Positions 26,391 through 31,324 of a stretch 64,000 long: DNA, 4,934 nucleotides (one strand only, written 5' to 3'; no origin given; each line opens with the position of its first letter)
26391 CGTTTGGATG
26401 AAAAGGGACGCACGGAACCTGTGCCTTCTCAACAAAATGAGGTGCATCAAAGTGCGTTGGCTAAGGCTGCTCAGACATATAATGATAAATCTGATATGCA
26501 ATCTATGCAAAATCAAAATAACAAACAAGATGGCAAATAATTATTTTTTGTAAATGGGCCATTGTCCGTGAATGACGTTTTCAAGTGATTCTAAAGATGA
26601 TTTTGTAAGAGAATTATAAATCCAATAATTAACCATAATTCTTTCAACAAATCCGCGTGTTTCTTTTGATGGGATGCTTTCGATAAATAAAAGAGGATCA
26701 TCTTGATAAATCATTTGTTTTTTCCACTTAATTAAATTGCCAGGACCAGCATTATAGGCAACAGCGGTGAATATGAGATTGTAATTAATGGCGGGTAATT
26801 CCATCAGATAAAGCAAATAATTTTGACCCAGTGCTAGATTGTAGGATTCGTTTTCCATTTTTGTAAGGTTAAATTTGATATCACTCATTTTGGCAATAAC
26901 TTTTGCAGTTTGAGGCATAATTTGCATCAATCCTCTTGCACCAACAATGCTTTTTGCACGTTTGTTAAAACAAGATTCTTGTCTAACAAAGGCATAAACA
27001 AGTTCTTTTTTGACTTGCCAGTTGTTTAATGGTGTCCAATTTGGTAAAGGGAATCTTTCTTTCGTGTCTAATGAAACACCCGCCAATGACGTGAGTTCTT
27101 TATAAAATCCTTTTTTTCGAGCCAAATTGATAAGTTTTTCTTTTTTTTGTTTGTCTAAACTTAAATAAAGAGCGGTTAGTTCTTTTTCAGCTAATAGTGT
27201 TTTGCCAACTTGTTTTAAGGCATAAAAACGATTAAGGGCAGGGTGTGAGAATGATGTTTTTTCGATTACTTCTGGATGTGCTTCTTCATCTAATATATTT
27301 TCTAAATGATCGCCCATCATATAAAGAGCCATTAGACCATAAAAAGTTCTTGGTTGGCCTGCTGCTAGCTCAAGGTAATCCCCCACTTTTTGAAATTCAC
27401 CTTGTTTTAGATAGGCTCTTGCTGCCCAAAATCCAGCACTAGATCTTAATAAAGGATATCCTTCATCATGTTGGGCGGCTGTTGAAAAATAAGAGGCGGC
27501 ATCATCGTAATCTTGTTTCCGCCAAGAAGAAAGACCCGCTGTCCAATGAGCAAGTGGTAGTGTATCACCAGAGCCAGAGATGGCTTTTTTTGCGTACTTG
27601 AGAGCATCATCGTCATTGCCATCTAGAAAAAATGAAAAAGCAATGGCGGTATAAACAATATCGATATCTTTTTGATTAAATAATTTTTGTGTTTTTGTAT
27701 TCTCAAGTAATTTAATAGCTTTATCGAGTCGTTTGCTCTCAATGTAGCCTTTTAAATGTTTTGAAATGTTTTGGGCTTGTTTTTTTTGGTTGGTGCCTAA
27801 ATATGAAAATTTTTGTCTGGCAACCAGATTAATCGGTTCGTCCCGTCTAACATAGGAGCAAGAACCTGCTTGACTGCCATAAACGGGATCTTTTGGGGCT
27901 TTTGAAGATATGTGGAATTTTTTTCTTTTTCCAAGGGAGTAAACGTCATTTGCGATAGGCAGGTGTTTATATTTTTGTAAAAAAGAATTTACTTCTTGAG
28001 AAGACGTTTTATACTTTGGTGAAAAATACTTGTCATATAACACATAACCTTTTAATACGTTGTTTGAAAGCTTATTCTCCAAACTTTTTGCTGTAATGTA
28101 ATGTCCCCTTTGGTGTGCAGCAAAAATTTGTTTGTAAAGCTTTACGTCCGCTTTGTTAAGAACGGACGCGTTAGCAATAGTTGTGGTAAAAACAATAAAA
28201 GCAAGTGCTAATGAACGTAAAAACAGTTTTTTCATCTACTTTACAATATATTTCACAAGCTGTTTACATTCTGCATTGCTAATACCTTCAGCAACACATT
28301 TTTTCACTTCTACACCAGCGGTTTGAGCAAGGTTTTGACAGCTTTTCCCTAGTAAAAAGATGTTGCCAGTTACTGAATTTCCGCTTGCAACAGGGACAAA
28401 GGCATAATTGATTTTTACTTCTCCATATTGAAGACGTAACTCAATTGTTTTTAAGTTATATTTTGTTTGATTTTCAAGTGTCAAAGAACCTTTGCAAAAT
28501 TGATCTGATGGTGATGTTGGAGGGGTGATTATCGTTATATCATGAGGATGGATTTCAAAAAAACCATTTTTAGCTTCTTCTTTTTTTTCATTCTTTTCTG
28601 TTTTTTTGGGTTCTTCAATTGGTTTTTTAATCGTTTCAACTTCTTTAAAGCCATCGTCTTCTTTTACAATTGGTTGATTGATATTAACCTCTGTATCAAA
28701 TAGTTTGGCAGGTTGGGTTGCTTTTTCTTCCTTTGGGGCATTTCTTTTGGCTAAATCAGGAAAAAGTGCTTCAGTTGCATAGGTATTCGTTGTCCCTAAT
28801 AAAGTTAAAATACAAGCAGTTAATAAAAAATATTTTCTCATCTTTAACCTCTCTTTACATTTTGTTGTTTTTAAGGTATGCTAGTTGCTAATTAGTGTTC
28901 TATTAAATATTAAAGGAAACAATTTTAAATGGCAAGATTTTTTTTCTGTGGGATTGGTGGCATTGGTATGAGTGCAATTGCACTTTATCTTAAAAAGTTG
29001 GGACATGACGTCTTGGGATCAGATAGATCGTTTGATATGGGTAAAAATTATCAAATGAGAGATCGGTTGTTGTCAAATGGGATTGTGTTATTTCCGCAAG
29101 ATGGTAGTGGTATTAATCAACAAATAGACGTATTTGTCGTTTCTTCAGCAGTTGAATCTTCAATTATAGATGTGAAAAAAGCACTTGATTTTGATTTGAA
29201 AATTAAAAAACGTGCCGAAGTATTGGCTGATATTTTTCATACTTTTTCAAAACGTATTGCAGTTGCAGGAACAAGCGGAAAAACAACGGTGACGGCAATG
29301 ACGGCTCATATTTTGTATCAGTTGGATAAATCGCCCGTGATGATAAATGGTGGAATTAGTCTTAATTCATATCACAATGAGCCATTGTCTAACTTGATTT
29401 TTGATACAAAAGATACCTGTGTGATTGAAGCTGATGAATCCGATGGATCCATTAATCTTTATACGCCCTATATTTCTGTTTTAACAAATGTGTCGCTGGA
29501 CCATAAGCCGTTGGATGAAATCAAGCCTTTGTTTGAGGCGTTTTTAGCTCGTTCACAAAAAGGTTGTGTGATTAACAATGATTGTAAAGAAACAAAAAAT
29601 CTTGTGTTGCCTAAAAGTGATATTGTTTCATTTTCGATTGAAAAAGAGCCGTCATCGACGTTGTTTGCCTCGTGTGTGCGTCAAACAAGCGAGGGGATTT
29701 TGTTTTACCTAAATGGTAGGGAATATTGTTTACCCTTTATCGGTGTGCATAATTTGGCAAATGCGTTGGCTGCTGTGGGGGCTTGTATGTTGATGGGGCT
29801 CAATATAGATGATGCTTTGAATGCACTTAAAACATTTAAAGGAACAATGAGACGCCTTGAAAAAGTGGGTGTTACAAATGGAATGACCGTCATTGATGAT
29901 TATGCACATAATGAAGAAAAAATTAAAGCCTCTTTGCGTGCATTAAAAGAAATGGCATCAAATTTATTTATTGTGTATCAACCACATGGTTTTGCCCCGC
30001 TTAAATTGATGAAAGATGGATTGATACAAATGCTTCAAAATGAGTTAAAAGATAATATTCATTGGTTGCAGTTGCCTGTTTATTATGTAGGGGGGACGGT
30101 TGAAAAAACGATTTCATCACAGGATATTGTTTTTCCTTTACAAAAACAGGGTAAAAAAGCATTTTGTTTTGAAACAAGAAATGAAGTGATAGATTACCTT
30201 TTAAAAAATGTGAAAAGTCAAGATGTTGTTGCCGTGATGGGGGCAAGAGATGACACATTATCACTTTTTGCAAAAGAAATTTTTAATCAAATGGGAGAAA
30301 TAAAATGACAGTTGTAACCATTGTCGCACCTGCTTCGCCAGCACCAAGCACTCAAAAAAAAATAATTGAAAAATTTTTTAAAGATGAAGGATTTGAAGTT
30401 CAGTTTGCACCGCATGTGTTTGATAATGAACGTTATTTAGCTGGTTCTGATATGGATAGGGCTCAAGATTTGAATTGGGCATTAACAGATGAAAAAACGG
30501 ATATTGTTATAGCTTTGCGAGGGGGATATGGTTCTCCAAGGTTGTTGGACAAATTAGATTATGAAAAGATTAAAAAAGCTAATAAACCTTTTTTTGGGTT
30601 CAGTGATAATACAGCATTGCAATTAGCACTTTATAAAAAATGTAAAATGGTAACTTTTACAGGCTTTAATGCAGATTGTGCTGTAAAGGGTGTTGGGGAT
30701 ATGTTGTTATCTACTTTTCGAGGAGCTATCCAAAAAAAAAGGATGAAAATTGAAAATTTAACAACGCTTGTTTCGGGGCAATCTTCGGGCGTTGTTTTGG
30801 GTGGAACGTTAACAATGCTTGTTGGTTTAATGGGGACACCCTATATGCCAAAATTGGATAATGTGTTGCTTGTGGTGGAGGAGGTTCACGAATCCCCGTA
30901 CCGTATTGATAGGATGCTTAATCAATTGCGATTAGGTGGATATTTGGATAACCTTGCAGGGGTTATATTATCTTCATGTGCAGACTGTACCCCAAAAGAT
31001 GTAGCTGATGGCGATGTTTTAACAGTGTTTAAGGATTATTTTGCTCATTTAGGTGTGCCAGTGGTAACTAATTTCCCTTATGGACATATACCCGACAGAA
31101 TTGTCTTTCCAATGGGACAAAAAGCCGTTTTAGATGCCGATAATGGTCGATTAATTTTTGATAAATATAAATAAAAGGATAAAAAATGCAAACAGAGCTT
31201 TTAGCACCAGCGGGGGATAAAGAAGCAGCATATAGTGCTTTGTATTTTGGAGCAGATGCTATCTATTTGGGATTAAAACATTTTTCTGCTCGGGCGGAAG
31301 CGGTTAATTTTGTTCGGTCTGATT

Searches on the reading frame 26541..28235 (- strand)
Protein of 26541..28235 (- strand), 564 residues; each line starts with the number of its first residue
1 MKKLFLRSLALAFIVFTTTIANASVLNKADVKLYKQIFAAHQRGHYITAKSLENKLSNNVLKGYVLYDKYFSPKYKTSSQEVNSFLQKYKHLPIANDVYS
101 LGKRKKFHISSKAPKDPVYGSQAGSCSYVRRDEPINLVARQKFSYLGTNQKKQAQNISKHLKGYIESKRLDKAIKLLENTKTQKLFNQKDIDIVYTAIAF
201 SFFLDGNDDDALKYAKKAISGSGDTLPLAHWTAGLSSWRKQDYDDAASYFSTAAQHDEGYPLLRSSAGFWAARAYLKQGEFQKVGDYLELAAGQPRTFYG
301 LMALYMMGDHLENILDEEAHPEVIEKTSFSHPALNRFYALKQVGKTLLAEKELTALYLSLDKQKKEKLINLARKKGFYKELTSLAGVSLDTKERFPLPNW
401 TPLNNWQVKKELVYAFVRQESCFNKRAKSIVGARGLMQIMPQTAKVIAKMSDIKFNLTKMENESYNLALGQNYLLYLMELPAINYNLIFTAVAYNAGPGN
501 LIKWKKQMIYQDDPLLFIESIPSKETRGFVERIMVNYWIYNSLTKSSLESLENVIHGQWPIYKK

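Call 89: search_protein_families(library=pfam, proteins=[window:26541-28235:-], max_evalue=0.00001)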
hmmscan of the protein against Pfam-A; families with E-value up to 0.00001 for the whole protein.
window:26541-28235:- (564 aa): 2 families
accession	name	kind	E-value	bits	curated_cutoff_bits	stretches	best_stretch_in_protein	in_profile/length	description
PF01464.25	SLT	-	4.9e-22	78.1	21.3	1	404-507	8-107/117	Transglycosylase SLT domain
PF07719.23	TPR_2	-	3.6e-08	33.3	27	0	228-259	2-33/34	Tetratricopeptide repeat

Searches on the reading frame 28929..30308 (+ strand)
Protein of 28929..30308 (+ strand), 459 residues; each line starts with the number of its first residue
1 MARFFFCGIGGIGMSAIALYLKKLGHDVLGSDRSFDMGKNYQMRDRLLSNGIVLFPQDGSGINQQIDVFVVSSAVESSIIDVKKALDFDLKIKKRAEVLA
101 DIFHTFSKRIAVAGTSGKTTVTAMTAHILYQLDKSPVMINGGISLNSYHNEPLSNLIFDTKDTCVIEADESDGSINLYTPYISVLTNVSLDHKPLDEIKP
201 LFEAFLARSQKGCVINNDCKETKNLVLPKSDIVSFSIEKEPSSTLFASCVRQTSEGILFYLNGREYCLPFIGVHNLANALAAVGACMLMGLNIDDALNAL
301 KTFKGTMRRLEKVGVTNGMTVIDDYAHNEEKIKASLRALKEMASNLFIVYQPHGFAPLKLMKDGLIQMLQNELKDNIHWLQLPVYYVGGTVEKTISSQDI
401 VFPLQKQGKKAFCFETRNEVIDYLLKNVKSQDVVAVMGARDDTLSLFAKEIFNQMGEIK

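Call 89: search_protein_families(library=pfam, proteins=[window:28929-30308:+], max_evalue=0.00001)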
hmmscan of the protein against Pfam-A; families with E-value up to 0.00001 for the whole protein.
window:28929-30308:+ (459 aa): 3 families
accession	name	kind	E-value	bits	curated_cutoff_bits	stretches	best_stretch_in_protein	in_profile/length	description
PF08245.18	Mur_ligase_M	-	2e-16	61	24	1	112-285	1-199/200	Mur ligase middle domain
PF02875.26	Mur_ligase_C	-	1.4e-15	58.7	28.4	1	308-440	1-127/127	Mur ligase, glutamate ligase domain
PF01225.30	Mur_ligase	-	3.4e-13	50.2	21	1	6-106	4-94/95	Mur ligase family, catalytic domain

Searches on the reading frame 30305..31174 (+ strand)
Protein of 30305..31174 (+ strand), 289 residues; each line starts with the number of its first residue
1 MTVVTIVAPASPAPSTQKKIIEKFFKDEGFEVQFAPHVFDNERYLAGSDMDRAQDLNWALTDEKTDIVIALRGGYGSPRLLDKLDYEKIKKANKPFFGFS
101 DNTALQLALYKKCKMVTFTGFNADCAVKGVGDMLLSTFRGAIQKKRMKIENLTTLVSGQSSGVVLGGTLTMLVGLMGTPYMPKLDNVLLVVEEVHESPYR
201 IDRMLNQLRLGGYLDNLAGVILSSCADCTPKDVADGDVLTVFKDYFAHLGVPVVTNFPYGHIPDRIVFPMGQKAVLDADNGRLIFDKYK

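Call 89: search_protein_families(library=pfam, proteins=[window:30305-31174:+], max_evalue=0.00001)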
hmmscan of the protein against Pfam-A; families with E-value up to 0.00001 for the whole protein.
window:30305-31174:+ (289 aa): 2 families
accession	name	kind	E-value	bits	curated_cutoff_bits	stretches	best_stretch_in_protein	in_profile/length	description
PF02016.21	Peptidase_S66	-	2.6e-35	121.7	25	1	4-120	1-121/121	LD-carboxypeptidase N-terminal domain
PF17676.7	Peptidase_S66C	-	3.3e-32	112.1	23.7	1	161-275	1-119/120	LD-carboxypeptidase C-terminal domain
